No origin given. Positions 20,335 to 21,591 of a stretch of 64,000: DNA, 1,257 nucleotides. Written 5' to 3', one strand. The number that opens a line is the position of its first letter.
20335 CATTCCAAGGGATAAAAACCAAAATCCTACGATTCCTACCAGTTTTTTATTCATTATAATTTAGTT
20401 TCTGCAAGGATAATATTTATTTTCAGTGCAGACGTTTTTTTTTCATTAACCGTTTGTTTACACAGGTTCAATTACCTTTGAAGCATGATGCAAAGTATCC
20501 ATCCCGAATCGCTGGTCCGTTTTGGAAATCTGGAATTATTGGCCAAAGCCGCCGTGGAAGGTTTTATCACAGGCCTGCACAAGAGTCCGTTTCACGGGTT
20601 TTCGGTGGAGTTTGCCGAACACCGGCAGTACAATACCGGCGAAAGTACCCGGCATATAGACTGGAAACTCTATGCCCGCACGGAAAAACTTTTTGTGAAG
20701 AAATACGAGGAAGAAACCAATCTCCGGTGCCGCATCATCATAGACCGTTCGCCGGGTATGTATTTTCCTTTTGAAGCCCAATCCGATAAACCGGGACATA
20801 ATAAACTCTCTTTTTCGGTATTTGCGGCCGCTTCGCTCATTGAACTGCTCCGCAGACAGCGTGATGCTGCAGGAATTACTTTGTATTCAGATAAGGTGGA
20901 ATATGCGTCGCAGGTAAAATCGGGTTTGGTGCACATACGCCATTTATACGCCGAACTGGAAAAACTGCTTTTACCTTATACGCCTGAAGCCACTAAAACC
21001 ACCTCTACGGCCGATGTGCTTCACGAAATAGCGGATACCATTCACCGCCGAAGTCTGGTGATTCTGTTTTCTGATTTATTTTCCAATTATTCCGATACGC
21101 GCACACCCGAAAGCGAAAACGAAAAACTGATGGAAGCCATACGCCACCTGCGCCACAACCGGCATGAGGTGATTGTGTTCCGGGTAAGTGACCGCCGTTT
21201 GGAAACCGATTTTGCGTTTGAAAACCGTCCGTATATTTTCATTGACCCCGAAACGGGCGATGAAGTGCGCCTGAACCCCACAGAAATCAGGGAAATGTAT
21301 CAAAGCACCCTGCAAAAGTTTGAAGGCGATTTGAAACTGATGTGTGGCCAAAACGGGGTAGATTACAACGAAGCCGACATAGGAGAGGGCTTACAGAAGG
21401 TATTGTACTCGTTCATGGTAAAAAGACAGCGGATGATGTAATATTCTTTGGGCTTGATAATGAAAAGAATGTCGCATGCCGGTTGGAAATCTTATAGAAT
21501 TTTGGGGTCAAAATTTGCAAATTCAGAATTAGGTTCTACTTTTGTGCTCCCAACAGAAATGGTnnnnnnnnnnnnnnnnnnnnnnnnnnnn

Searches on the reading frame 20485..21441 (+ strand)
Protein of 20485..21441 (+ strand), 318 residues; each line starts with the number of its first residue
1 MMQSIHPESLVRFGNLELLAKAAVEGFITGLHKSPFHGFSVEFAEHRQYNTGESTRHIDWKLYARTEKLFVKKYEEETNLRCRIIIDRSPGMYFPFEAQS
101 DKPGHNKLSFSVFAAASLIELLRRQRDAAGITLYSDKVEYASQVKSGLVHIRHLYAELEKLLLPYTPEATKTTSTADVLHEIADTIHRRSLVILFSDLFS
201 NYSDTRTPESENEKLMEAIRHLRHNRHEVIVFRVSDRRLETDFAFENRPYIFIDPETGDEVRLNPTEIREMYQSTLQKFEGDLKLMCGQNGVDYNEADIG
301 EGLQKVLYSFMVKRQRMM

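Call 8: search_protein_families(library=pfam, proteins=[window:20485-21441:+], max_evalue=0.001)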
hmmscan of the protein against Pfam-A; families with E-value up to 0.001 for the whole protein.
window:20485-21441:+ (318 aa): 1 family
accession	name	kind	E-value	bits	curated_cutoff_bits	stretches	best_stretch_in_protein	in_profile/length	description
PF01882.25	DUF58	-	3.8e-32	111.7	23.4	1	45-277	1-211/216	Protein of unknown function DUF58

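Call 64: search_protein_families(library=ncbifam, proteins=[window:20485-21441:+], max_evalue=0.001)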
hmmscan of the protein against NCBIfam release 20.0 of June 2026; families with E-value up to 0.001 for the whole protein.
window:20485-21441:+ (318 aa): 0 families
